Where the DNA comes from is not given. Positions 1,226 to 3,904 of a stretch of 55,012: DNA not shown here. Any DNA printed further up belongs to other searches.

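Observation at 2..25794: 26-kb co-directional catabolic supercluster: Mo-hydroxylase + two tungsten-type AORs + pyridine-carboxylate-pathway-like hydrolases, possibly an anaerobic N-heteroaromatic acid route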

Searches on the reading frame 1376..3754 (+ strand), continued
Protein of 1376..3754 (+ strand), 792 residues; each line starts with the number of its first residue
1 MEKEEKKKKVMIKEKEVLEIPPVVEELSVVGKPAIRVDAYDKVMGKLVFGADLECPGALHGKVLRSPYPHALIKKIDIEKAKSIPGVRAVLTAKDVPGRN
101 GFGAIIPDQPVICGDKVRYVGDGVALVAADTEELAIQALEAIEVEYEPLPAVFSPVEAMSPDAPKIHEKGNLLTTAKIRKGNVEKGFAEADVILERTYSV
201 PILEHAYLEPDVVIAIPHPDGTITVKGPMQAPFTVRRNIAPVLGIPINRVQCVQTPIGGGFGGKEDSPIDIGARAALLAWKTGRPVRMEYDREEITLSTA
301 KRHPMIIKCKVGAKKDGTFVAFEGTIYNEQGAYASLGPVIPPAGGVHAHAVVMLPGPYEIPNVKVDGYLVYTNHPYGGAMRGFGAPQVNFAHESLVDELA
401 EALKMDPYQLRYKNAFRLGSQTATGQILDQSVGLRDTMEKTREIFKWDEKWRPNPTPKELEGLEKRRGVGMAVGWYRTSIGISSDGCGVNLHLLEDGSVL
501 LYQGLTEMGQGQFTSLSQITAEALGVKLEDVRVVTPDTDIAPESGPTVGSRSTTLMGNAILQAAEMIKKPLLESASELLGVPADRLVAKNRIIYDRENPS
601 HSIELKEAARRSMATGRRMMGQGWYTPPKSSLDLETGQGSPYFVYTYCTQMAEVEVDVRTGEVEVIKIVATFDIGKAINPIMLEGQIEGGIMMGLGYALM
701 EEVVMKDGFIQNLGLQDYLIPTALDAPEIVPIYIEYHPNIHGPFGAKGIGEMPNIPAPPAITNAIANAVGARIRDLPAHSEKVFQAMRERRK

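Call 41: search_solved_structures(query=window:1376-3754:+, max_evalue=1e-80, show_alignments=5)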
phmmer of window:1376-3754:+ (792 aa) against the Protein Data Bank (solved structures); distinct sequences matched with E-value up to 1e-80: 22.
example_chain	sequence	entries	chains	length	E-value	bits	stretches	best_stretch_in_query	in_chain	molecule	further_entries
1rm6_A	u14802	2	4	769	3.9e-110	372.9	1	26-786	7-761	4-hydroxybenzoyl-CoA reductase alpha subunit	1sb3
3hrd_A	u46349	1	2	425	1.7e-106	360.9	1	26-443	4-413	Nicotinate dehydrogenase large molybdopterin subunit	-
1sij_A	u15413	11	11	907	5.9e-103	349.2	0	33-569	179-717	Aldehyde oxidoreductase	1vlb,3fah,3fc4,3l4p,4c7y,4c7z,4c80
1dgj_A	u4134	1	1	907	7.8e-100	338.9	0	29-569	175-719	ALDEHYDE OXIDOREDUCTASE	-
1fiq_C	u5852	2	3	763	3e-88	300.6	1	29-771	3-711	XANTHINE OXIDASE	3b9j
3sr6_C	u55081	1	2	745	3e-88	300.5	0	29-571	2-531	Xanthine dehydrogenase/oxidase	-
3etr_C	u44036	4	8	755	3.2e-88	300.4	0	29-571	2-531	Xanthine dehydrogenase/oxidase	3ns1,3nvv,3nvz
3nrz_C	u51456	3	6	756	3.3e-88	300.4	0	29-571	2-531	Xanthine dehydrogenase/oxidase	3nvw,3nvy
3eub_C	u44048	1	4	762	3.4e-88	300.4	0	29-571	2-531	Xanthine dehydrogenase/oxidase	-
2ckj_A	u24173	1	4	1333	6.2e-88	299.5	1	19-771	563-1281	XANTHINE OXIDOREDUCTASE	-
3una_A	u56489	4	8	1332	6.3e-88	299.5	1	19-771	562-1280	Xanthine dehydrogenase/oxidase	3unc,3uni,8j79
1n5x_A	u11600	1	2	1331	6.3e-88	299.5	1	19-771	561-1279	Xanthine Dehydrogenase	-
1fo4_A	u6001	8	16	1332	6.4e-88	299.5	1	19-771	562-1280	XANTHINE DEHYDROGENASE | Xanthine dehydrogenase/oxidase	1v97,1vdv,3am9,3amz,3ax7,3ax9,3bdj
8uem_A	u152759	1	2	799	1.2e-87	298.5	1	45-790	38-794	Carbon monoxide dehydrogenase (Large chain), CoxL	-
2e1q_A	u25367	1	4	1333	5.7e-87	296.3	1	19-771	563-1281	Xanthine dehydrogenase/oxidase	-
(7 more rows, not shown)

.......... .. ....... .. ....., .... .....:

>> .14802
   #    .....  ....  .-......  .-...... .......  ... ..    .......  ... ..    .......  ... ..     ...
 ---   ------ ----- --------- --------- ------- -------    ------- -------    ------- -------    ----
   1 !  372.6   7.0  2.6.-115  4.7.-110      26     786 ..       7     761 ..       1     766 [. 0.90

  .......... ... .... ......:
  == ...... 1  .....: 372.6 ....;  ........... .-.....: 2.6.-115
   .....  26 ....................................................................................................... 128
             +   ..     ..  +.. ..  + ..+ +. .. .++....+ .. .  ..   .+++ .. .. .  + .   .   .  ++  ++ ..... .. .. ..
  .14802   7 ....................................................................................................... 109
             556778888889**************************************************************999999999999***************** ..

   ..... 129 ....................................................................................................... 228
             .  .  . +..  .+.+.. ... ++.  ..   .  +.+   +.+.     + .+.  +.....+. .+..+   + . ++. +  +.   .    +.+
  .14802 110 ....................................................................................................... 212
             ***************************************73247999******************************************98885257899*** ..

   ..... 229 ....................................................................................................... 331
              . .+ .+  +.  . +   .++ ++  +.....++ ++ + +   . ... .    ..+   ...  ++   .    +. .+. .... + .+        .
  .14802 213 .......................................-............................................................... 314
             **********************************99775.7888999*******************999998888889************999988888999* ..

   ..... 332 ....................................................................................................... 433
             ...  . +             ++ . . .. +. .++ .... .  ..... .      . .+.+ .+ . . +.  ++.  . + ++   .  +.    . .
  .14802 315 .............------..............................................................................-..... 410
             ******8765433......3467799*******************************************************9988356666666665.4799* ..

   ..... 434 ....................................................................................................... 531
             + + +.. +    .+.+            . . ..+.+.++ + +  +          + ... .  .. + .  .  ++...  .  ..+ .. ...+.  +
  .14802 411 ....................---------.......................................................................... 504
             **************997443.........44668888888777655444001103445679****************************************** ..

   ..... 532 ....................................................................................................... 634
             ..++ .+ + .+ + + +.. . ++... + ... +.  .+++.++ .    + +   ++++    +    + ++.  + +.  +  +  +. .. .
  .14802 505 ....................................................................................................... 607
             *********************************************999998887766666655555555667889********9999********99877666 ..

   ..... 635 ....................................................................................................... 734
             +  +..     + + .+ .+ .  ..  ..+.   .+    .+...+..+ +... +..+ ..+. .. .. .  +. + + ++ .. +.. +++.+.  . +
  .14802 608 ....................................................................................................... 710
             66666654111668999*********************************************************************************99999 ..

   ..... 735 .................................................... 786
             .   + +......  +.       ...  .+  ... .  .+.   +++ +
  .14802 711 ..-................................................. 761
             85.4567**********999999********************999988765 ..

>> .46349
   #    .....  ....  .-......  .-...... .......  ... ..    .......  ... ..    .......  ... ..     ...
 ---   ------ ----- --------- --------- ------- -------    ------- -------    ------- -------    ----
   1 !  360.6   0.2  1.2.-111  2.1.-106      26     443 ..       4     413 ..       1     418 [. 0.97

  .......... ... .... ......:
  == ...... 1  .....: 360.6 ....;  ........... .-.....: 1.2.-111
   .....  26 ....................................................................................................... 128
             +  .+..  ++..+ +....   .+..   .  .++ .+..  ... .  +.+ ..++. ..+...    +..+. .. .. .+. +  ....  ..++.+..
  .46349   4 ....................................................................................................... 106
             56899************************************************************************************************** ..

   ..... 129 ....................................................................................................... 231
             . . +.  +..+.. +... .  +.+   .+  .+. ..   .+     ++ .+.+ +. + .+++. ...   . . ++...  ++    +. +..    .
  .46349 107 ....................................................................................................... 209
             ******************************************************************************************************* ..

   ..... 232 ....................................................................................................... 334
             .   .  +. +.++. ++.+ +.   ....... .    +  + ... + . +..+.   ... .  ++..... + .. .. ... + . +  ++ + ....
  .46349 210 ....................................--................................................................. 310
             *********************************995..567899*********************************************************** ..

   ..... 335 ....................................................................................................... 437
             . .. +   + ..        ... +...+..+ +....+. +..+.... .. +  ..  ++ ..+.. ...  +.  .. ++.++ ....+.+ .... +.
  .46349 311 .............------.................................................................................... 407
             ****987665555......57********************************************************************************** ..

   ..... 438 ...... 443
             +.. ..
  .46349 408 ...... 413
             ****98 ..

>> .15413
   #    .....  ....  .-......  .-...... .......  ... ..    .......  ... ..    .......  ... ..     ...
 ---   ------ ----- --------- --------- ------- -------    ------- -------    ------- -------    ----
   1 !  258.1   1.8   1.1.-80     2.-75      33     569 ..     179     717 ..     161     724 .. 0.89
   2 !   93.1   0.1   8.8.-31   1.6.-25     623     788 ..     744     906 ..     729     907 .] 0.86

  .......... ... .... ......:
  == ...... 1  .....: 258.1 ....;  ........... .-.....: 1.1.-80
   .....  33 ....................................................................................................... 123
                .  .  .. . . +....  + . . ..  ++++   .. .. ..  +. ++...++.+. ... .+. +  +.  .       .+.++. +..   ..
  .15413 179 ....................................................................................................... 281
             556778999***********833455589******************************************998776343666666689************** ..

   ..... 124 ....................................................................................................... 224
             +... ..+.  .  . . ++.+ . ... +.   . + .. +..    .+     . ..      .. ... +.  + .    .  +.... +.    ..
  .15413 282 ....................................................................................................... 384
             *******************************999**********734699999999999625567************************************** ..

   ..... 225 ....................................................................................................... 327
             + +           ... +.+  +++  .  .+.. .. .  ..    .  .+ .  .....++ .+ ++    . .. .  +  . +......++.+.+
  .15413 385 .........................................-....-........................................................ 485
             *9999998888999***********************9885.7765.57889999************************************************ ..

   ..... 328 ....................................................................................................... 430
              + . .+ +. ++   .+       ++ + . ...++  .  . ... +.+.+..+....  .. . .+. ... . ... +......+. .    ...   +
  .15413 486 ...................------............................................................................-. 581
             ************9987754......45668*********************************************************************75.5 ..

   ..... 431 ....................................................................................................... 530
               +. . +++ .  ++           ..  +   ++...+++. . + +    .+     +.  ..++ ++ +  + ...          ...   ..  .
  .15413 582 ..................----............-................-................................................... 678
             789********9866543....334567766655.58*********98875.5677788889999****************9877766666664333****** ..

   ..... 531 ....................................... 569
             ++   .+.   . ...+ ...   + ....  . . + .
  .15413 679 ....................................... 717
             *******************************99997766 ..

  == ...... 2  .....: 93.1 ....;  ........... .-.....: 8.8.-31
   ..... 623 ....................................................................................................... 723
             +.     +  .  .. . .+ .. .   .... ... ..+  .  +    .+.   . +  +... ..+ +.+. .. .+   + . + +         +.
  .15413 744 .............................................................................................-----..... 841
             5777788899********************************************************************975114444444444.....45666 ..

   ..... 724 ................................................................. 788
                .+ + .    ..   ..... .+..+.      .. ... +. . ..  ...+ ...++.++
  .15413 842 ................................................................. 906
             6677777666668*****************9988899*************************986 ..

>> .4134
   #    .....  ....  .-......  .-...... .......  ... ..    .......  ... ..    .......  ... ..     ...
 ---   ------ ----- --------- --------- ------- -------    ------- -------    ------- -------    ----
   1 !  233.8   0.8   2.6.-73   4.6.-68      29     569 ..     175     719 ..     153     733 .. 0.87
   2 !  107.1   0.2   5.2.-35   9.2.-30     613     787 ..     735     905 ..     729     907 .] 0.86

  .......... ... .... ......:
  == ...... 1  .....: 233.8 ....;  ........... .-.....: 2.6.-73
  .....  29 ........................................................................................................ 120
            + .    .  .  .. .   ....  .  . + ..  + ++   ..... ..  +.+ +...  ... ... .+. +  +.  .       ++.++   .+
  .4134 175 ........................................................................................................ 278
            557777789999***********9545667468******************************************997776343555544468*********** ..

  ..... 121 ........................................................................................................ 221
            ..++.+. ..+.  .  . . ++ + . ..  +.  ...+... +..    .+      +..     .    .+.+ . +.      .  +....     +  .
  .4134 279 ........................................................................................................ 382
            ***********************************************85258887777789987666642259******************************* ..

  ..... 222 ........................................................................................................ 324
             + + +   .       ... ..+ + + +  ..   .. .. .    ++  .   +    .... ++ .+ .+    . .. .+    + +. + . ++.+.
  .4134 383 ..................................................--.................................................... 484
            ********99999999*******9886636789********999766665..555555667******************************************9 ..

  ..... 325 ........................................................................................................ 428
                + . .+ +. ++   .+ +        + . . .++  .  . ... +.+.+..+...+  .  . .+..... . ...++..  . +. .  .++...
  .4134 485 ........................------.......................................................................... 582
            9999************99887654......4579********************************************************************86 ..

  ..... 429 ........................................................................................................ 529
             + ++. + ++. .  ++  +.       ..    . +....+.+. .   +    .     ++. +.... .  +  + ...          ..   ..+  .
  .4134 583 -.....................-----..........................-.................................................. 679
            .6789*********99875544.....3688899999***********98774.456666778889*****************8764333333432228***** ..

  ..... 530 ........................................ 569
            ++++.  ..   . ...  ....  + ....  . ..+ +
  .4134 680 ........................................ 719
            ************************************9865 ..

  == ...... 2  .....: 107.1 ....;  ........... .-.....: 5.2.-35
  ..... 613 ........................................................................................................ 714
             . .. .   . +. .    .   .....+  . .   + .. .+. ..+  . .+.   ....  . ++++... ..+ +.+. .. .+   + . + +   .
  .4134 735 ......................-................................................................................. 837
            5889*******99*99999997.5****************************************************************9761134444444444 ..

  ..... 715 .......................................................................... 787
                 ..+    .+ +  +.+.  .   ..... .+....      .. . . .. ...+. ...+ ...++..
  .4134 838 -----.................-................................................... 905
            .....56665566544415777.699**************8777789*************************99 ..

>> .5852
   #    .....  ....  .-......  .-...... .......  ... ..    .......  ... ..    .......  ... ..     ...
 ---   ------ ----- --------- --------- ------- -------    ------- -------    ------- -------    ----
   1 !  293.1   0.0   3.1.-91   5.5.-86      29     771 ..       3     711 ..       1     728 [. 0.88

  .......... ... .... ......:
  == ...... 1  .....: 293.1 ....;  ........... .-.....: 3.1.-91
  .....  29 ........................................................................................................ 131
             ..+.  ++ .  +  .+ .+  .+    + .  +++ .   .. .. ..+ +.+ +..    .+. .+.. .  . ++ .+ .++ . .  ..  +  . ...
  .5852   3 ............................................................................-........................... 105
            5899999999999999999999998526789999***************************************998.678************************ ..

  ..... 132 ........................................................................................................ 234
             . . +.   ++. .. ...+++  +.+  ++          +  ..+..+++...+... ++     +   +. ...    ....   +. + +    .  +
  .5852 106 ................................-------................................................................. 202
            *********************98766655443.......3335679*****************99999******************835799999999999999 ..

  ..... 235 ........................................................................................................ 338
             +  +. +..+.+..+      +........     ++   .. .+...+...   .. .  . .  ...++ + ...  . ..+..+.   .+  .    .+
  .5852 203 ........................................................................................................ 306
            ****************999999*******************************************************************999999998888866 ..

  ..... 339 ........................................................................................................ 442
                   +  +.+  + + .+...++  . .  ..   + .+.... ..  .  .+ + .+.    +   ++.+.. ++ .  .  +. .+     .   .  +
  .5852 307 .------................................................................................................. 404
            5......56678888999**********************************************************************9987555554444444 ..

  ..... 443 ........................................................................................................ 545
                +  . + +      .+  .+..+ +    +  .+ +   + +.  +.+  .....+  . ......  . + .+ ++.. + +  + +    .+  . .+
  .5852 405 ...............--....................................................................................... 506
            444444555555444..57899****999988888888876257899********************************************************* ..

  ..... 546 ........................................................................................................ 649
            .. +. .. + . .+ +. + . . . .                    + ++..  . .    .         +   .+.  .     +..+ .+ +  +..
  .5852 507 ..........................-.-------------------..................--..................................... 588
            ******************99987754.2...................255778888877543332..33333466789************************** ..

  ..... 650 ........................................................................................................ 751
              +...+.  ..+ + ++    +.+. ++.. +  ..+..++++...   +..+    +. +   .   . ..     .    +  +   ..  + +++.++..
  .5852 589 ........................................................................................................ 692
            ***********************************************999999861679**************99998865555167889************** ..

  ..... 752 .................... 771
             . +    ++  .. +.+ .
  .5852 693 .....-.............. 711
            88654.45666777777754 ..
